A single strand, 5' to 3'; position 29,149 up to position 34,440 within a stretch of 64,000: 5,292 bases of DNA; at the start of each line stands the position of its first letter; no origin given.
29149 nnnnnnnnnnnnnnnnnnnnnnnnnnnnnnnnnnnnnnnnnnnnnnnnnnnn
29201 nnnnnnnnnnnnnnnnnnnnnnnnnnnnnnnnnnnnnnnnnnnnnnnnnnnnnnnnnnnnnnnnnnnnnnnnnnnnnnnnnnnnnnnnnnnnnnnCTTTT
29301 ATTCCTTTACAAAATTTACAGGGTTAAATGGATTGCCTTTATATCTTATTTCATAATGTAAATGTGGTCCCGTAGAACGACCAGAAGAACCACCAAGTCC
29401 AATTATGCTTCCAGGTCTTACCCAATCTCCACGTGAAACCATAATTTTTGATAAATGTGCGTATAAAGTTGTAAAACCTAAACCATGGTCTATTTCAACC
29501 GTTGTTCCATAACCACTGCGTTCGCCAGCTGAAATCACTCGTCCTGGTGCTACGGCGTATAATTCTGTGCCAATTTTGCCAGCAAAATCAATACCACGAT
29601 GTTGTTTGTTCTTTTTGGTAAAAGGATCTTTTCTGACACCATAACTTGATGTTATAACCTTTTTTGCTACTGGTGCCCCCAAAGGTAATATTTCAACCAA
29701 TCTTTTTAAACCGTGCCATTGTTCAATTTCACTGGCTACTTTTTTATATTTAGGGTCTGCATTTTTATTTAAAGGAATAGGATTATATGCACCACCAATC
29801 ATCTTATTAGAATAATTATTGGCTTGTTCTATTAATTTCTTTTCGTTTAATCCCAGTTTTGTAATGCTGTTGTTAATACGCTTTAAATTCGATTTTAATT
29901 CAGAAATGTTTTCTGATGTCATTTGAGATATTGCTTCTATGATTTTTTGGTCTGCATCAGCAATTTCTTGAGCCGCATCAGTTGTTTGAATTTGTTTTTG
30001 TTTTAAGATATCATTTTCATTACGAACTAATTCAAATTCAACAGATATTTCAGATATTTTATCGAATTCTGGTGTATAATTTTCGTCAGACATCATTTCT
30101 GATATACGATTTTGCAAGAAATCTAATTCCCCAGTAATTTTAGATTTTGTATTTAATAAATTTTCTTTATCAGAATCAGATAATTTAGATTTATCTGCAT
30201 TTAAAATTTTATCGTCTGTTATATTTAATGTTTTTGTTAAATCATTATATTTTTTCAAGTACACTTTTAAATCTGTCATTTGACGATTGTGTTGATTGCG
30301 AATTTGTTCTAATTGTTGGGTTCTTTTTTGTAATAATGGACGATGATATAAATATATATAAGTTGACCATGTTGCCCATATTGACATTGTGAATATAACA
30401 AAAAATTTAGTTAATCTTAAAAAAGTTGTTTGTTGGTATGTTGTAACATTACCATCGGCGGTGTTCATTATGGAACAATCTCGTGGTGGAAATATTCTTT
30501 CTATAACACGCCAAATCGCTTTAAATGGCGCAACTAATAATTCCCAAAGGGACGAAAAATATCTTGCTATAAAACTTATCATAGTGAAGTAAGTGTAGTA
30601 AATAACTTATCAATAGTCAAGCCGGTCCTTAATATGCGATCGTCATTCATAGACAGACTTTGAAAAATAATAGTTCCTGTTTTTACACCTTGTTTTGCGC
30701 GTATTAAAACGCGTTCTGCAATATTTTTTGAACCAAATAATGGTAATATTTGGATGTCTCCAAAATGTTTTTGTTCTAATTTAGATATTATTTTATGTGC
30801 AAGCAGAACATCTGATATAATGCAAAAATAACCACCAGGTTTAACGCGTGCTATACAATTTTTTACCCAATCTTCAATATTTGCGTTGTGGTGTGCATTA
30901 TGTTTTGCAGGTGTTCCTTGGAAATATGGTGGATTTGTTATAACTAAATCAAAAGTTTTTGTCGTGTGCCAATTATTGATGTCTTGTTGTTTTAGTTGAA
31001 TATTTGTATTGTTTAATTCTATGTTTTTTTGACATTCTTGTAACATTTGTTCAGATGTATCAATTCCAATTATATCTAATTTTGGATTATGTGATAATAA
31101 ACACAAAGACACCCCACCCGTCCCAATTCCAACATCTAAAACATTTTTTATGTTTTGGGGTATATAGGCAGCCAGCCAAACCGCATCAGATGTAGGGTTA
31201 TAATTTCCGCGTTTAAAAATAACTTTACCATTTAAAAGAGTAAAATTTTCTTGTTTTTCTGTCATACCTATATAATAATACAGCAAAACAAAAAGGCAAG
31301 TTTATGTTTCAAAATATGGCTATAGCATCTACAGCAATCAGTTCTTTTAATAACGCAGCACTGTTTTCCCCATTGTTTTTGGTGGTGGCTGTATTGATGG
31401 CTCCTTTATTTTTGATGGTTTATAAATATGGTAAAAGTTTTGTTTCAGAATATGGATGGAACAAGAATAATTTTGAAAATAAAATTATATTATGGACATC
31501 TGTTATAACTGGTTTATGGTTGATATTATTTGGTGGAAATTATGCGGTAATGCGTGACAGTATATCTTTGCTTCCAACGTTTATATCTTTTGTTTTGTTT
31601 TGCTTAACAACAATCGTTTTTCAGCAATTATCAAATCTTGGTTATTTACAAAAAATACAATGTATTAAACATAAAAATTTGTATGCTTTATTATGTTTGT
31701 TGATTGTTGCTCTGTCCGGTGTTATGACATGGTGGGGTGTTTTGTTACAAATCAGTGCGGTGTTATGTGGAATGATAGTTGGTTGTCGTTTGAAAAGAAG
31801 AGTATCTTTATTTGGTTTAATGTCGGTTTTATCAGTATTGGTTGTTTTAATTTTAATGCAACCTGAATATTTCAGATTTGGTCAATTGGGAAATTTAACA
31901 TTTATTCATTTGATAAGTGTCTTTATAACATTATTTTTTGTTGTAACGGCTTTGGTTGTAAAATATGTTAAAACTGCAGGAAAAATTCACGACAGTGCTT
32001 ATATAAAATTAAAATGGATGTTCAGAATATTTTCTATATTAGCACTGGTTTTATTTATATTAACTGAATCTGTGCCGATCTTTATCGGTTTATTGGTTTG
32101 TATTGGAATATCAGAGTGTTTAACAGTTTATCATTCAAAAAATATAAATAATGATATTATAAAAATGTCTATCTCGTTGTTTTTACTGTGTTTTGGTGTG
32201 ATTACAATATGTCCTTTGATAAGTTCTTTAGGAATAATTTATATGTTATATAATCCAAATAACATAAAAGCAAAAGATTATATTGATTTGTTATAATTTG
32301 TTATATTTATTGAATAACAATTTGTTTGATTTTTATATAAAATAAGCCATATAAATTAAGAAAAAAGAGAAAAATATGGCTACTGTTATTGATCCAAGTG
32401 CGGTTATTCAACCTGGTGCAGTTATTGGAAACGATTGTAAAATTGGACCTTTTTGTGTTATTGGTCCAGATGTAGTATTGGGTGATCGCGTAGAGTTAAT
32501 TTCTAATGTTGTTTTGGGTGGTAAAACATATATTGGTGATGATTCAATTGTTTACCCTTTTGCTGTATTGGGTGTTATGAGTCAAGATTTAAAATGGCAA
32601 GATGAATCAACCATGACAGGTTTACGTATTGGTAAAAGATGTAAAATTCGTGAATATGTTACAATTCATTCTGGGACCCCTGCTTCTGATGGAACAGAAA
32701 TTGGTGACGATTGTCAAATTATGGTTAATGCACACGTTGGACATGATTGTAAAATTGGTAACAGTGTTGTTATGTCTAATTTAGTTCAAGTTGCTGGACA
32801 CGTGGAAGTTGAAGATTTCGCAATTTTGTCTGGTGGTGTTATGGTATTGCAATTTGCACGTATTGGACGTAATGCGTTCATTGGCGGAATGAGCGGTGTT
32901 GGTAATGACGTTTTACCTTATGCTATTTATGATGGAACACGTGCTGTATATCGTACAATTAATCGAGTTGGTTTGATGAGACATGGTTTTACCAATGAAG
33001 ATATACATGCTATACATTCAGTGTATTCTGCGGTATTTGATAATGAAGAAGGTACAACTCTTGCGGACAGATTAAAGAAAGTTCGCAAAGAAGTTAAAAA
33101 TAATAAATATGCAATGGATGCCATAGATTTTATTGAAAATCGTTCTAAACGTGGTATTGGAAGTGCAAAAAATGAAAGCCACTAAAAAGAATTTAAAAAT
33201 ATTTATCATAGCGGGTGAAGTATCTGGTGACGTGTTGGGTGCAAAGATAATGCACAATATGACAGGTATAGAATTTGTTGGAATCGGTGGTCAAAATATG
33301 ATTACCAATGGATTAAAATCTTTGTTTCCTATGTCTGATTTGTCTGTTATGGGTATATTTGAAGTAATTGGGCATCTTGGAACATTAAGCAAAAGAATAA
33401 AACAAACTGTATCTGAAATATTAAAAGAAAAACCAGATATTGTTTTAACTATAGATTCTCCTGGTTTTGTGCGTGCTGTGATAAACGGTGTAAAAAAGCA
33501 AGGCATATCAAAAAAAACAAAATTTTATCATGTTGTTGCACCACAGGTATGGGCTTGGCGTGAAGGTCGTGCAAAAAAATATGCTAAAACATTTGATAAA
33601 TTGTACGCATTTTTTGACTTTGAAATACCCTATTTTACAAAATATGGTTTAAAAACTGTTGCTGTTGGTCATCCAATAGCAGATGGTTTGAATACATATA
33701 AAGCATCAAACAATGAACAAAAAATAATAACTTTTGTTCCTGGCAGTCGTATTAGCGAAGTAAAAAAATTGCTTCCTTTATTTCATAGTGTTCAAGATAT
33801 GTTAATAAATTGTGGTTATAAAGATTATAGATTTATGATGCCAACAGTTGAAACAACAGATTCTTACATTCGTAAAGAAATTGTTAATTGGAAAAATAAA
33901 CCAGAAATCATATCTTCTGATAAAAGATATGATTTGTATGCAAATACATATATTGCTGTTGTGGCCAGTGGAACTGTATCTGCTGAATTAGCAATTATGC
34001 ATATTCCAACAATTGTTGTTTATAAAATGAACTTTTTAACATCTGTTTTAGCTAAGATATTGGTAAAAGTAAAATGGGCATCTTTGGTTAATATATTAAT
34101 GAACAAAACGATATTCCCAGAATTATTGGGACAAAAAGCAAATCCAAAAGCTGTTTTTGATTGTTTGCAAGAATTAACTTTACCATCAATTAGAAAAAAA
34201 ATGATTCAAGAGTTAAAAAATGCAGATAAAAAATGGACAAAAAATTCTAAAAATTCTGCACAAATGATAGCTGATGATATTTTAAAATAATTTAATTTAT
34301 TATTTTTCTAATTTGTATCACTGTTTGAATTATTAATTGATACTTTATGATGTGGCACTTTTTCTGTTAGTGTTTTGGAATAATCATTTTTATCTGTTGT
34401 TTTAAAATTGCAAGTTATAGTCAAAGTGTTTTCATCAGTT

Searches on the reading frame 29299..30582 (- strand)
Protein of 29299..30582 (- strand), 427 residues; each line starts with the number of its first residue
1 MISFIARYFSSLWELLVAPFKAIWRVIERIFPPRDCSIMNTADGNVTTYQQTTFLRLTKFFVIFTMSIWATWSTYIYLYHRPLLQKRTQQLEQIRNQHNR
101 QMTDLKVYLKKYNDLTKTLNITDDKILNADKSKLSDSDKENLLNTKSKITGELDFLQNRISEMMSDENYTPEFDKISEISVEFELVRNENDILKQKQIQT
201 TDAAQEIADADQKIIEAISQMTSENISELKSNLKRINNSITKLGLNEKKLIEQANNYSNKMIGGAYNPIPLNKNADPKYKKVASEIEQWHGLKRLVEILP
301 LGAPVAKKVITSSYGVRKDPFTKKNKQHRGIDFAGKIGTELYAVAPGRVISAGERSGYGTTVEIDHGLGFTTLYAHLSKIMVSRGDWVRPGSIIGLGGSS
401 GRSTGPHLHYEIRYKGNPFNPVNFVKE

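Call 12: search_protein_families(library=pfam, proteins=[window:29299-30582:-], max_evalue=0.001)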
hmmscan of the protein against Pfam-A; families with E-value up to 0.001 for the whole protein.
window:29299-30582:- (427 aa): 1 family
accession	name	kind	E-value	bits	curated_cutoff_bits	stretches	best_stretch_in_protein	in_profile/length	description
PF01551.29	Peptidase_M23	-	2e-33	114.9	28.7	1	327-421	2-96/96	Peptidase family M23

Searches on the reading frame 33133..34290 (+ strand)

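Call 12: search_protein_families(library=pfam, proteins=[window:33133-34290:+], max_evalue=0.001)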
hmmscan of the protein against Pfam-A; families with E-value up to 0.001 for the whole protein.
window:33133-34290:+ (385 aa): 1 family
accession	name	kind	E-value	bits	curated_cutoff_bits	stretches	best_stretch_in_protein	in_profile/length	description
PF02684.21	LpxB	-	5.7e-86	289.1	22.6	1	23-373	1-367/374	Lipid-A-disaccharide synthetase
